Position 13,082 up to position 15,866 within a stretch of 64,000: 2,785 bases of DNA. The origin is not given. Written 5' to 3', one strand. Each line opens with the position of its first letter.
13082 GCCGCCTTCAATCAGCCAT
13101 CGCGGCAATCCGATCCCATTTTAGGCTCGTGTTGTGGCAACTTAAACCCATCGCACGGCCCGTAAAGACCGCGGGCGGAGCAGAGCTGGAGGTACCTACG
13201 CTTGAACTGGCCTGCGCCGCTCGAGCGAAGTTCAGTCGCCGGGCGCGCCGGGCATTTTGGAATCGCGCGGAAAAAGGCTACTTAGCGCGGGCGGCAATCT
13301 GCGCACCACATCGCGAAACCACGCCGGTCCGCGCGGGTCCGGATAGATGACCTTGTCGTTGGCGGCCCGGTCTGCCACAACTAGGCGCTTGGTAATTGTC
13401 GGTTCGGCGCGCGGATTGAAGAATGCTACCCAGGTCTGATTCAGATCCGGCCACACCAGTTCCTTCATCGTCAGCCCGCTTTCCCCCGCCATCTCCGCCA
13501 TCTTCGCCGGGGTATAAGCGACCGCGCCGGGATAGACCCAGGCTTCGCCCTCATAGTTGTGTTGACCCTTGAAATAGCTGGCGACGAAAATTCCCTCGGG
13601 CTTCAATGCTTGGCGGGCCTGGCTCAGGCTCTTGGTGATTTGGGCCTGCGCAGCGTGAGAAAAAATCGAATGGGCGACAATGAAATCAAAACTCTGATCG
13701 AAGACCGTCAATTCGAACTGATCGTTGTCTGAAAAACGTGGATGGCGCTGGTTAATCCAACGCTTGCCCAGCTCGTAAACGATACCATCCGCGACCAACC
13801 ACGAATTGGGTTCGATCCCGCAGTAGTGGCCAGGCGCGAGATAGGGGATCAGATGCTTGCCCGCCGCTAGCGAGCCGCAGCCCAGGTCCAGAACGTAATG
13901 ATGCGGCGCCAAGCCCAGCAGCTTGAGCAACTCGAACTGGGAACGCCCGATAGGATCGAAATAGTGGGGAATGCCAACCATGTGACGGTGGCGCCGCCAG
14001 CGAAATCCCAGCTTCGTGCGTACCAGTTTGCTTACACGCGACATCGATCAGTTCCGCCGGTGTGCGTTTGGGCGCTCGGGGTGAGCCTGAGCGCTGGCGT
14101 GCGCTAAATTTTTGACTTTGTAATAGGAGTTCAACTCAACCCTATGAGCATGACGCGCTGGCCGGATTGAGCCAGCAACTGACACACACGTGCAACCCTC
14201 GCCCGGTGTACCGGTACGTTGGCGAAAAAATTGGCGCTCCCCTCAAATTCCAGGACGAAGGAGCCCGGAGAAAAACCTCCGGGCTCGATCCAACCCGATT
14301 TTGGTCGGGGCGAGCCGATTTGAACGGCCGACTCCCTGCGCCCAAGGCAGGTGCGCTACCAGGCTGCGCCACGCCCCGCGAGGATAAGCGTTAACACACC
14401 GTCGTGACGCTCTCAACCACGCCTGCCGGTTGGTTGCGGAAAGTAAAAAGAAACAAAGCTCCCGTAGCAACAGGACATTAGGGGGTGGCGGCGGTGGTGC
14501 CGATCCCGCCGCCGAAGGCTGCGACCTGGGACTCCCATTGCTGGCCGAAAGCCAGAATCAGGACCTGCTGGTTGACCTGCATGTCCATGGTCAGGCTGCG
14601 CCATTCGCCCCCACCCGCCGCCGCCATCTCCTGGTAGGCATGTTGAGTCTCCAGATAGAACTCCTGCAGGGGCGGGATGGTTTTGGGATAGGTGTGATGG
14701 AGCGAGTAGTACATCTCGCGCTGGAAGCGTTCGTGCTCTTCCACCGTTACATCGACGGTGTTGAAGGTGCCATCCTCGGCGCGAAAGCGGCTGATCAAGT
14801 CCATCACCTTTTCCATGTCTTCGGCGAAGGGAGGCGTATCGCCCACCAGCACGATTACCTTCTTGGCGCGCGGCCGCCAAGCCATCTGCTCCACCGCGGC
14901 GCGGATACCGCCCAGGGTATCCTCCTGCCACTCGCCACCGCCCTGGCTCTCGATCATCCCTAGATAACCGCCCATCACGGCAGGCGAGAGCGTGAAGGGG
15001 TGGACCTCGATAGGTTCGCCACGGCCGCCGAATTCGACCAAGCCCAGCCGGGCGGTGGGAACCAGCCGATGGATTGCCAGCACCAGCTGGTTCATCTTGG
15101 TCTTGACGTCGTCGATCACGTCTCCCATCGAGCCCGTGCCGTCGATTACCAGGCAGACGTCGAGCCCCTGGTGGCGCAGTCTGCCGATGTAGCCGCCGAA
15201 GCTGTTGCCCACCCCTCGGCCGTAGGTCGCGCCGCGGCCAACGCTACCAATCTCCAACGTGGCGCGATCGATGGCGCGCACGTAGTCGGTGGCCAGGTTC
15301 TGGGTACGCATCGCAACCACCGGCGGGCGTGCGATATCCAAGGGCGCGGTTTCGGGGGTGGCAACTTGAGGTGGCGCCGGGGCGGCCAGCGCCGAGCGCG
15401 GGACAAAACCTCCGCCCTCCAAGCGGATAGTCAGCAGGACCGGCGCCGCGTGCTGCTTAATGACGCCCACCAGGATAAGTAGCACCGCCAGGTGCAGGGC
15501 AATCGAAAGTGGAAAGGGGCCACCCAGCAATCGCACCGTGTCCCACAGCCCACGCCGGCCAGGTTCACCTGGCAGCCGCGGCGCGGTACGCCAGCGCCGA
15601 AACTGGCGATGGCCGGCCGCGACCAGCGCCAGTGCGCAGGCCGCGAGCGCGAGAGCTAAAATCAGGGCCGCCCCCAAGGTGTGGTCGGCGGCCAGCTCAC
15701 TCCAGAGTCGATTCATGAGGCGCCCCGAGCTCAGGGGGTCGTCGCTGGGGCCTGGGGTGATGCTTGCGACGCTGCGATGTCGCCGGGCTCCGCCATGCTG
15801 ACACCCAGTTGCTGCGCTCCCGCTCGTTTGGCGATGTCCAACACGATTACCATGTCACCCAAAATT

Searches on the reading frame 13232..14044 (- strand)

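Call 57: search_protein_families(library=pfam, proteins=[window:13232-14044:-], max_evalue=0.001)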
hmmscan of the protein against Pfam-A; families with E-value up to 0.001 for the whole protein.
window:13232-14044:- (270 aa): 5 families
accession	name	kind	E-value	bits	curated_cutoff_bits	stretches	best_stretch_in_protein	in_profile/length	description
PF08242.18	Methyltransf_12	-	2.7e-11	44.5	30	1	52-153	1-98/98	Methyltransferase domain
PF13489.12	Methyltransf_23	-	2.7e-08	34.1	27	1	41-169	15-132/164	Methyltransferase domain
PF13649.12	Methyltransf_25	-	1.1e-07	32.9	27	1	51-151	1-97/97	Methyltransferase domain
PF13847.12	Methyltransf_31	-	1.3e-07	31.9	27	1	50-160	6-114/145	Methyltransferase domain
PF08241.18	Methyltransf_11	-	1.4e-06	29.3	21.2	1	52-154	1-94/95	Methyltransferase domain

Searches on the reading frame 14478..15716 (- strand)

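Call 57: search_protein_families(library=pfam, proteins=[window:14478-15716:-], max_evalue=0.001)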
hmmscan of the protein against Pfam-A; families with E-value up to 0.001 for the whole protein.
window:14478-15716:- (412 aa): 3 families
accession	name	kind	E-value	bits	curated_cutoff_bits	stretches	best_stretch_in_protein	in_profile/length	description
PF25106.1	VWA_4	-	3.4e-08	33.7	27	1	187-370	2-162/169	von Willebrand factor A domain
PF13519.12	VWA_2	-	3.7e-06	27.9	27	1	188-293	2-105/107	von Willebrand factor type A domain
PF00092.34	VWA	-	7.1e-05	23.5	23.8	1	186-321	1-137/174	von Willebrand factor type A domain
